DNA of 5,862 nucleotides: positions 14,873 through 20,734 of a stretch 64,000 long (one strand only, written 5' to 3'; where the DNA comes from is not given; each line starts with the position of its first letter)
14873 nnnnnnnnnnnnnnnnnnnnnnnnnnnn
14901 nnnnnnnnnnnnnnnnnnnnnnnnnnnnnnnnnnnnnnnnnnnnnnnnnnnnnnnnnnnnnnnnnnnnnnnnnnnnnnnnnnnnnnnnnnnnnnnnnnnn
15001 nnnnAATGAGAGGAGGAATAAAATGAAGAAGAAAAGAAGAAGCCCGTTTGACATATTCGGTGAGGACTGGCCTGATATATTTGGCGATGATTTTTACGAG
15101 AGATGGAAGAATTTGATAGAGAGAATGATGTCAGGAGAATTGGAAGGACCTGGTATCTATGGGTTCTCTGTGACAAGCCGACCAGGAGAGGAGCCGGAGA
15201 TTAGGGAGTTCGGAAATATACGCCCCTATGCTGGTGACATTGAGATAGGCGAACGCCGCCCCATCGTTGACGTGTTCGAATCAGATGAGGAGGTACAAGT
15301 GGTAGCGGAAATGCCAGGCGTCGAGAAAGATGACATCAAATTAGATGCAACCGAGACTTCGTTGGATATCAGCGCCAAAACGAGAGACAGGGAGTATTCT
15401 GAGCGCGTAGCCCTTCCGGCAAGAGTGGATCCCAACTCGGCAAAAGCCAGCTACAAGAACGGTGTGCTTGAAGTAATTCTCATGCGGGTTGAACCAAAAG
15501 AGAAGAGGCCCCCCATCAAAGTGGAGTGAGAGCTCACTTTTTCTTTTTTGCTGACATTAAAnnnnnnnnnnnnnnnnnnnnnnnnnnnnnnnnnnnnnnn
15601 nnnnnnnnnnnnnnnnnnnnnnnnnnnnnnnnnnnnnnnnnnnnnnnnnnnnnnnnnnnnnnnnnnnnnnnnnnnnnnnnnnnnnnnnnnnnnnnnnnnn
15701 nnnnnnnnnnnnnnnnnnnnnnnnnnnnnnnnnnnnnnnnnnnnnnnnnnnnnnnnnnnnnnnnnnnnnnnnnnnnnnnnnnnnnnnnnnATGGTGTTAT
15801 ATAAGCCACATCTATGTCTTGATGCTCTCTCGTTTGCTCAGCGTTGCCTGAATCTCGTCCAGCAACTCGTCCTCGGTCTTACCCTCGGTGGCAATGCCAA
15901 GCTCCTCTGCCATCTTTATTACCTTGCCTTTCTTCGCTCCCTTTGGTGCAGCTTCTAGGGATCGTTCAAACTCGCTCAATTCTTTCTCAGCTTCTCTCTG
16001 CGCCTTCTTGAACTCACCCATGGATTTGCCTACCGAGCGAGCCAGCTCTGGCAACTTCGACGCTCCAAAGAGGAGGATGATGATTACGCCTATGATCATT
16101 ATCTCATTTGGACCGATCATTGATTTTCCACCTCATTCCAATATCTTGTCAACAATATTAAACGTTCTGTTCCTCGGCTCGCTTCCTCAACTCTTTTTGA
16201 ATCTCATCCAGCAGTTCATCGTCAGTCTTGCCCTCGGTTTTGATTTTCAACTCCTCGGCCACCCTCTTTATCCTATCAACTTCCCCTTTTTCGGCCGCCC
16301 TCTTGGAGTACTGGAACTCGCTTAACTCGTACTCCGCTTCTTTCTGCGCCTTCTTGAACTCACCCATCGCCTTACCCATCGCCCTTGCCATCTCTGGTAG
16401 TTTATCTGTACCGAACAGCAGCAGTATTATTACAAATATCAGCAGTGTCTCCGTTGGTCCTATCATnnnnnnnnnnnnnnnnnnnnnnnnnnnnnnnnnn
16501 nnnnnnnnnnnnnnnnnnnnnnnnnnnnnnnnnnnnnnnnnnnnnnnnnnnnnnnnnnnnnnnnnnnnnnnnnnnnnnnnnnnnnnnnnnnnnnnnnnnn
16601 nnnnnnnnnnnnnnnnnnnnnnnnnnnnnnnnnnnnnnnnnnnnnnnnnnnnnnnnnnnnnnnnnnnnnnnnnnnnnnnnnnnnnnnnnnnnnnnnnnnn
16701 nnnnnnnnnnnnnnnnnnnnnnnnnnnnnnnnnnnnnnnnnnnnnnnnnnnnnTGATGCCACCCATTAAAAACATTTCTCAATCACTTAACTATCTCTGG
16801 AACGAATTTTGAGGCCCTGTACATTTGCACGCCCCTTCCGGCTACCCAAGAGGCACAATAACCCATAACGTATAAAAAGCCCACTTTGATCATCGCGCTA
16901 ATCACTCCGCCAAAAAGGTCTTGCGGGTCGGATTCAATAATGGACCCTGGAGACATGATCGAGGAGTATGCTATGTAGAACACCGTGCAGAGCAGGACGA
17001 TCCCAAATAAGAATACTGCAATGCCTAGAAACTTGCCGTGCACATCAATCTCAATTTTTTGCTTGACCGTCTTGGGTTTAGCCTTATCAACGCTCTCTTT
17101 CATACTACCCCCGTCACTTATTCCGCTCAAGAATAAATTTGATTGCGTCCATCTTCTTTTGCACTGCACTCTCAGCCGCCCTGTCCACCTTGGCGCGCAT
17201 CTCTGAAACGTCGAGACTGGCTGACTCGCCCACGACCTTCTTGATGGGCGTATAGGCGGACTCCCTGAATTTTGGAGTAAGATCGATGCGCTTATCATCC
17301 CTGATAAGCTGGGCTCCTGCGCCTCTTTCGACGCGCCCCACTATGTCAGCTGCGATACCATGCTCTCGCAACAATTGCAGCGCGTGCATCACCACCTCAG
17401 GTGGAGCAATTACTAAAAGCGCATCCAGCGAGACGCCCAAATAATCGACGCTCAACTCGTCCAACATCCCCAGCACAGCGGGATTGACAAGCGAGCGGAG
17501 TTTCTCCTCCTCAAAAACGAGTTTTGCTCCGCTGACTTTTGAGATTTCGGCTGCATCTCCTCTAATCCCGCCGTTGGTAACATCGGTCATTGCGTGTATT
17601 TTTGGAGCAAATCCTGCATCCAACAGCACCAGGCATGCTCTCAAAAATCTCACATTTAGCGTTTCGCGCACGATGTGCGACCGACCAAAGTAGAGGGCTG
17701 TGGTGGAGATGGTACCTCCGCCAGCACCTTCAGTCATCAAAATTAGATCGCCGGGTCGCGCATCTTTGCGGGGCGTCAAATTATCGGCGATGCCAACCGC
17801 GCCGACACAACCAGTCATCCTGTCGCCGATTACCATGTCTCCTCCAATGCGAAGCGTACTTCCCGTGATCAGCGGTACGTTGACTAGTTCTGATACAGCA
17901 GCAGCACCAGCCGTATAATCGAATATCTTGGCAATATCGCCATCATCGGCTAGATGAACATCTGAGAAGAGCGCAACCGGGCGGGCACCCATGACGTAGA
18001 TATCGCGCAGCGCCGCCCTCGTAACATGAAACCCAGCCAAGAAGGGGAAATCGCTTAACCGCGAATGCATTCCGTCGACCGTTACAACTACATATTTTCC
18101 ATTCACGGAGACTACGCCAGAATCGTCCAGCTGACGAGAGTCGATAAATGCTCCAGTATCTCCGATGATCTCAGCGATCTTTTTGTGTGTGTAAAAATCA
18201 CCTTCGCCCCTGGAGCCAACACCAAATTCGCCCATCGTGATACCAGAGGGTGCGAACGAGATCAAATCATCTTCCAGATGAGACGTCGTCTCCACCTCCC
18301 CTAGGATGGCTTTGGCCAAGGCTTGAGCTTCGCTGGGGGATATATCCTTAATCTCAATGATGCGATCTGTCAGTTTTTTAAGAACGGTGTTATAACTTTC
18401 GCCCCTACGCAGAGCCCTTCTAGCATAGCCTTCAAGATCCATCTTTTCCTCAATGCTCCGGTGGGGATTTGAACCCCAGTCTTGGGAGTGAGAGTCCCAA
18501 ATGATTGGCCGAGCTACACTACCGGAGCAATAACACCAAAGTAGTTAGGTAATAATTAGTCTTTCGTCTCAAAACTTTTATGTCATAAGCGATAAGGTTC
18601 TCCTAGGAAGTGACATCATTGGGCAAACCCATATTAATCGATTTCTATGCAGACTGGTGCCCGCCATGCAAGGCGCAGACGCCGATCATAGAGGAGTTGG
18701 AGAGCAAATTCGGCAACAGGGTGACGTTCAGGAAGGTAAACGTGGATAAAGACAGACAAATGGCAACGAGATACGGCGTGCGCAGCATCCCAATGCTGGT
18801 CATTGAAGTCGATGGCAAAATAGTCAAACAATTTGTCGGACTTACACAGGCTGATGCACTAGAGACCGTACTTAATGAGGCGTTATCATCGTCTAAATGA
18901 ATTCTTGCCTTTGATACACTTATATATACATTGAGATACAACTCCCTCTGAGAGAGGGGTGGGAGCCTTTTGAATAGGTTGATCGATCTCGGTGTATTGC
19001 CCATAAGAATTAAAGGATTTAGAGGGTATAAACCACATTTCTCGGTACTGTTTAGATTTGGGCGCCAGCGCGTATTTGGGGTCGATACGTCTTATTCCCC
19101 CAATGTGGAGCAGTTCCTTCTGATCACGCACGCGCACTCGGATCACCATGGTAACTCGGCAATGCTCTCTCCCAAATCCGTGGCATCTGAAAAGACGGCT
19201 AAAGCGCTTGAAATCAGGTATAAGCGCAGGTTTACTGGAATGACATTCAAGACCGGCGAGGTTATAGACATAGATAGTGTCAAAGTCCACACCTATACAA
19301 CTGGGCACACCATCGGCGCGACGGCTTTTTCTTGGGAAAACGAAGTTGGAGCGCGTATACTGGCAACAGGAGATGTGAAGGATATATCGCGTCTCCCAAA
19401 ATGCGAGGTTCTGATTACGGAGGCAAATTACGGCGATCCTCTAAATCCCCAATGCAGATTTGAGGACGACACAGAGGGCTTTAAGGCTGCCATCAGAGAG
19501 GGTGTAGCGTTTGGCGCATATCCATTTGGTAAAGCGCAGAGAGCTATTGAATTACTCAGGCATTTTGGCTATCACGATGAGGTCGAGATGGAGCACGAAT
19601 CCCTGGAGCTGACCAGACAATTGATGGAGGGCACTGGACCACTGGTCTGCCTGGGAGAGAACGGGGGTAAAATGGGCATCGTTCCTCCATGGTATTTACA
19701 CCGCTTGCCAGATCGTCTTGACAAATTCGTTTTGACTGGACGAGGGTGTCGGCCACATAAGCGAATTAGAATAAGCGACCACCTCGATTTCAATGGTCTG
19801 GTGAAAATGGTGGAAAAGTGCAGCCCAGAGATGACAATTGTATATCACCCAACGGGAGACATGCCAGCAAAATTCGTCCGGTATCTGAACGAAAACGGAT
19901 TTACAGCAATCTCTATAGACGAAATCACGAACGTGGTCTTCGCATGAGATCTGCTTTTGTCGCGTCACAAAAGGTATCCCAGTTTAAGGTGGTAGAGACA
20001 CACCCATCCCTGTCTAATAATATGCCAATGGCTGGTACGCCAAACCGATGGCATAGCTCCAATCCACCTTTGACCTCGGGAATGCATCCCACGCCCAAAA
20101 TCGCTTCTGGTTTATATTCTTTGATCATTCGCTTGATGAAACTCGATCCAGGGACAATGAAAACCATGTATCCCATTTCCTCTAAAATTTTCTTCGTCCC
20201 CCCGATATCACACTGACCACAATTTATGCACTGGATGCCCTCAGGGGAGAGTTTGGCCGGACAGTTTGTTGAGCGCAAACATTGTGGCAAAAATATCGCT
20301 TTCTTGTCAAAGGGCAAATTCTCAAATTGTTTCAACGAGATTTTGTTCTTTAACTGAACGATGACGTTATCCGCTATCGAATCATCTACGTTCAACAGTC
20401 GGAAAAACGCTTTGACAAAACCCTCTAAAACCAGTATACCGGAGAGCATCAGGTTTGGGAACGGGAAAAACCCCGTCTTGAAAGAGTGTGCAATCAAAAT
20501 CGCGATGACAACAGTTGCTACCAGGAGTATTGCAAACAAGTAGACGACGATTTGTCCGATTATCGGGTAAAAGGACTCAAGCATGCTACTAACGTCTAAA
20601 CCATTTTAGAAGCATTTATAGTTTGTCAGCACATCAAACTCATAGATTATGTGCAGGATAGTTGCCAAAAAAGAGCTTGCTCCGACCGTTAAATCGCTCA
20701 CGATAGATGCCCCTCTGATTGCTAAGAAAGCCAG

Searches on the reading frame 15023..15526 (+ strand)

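Call 32: search_protein_families(library=pfam, proteins=[window:15023-15526:+], max_evalue=0.0001)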
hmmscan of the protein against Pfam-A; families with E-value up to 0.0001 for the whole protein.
window:15023-15526:+ (168 aa): 2 families
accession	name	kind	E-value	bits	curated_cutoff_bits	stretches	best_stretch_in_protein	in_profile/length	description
PF00011.27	HSP20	-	8.8e-12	45.5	20.8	1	84-167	2-99/102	Hsp20/alpha crystallin family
PF17886.7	ArsA_HSP20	-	6.9e-06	26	22.5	1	90-151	3-61/63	HSP20-like domain found in ArsA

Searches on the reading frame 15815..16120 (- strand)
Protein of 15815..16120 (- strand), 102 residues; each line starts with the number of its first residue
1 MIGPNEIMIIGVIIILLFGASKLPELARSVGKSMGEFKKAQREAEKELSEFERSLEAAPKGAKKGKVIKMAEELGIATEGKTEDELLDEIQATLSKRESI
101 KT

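Call 41: search_protein_families(library=pfam, proteins=[window:15815-16120:-], max_evalue=0.01)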
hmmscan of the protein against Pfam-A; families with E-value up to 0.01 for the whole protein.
window:15815-16120:- (102 aa): 1 family
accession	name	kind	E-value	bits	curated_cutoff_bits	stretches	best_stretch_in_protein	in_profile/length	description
PF02416.21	TatA_B_E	-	6e-21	73.9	21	1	2-52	1-51/53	mttA/Hcf106 family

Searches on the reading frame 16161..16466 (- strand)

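Call 41: search_protein_families(library=pfam, proteins=[window:16161-16466:-], max_evalue=0.01)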
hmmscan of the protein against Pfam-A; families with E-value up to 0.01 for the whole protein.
window:16161-16466:- (102 aa): 1 family
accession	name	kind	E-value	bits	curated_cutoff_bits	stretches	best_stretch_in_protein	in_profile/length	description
PF02416.21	TatA_B_E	-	2.6e-19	68.6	21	1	2-50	1-49/53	mttA/Hcf106 family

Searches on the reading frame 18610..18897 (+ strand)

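Call 41: search_protein_families(library=pfam, proteins=[window:18610-18897:+], max_evalue=0.01)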
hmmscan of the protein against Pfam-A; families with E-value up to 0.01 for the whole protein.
window:18610-18897:+ (96 aa): 13 families
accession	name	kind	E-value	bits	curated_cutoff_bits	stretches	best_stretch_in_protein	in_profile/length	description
PF00085.26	Thioredoxin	-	4.6e-23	81.6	23.5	1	6-89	19-102/103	Thioredoxin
PF13098.12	Thioredoxin_2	-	2.2e-10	41.3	27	1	5-88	5-104/104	Thioredoxin-like domain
PF13905.12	Thioredoxin_8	-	6.2e-09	36.5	27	1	5-50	1-48/94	Thioredoxin-like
PF08534.16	Redoxin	-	2.6e-08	34.2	26.6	1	5-50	28-75/148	Redoxin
PF00578.27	AhpC-TSA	-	3.3e-06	27.5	26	1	5-58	25-80/124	AhpC/TSA family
PF13728.12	TraF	-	4.2e-05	23.9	23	1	9-66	133-199/224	F plasmid transfer operon protein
PF14595.12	Thioredoxin_9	-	0.00011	22.6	25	1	13-66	49-104/129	Thioredoxin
PF13899.12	Thioredoxin_7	-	0.00012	22.6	27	1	5-22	17-34/83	Thioredoxin-like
PF01323.26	DSBA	-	0.00077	19.7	25.6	0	44-88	151-190/191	DSBA-like thioredoxin domain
PF13192.12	Thioredoxin_3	-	0.0012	19.3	24.8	1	17-72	10-60/76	Thioredoxin domain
PF07449.17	HyaE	-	0.0013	19.2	22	1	20-79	43-103/108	Hydrogenase-1 expression protein HyaE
PF00462.30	Glutaredoxin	-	0.0032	18.1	22.9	1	15-65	7-55/60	Glutaredoxin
PF05768.20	Glrx-like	-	0.0042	17.8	26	1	17-76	10-67/77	Glutaredoxin-like domain (DUF836)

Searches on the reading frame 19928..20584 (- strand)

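Call 32: search_protein_families(library=pfam, proteins=[window:19928-20584:-], max_evalue=0.0001)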
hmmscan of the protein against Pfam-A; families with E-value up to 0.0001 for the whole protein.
window:19928-20584:- (219 aa): 1 family
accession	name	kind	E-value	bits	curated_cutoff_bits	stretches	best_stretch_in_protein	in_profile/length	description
PF01976.22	DUF116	-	5e-48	162.9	25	1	56-206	2-152/155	Protein of unknown function DUF116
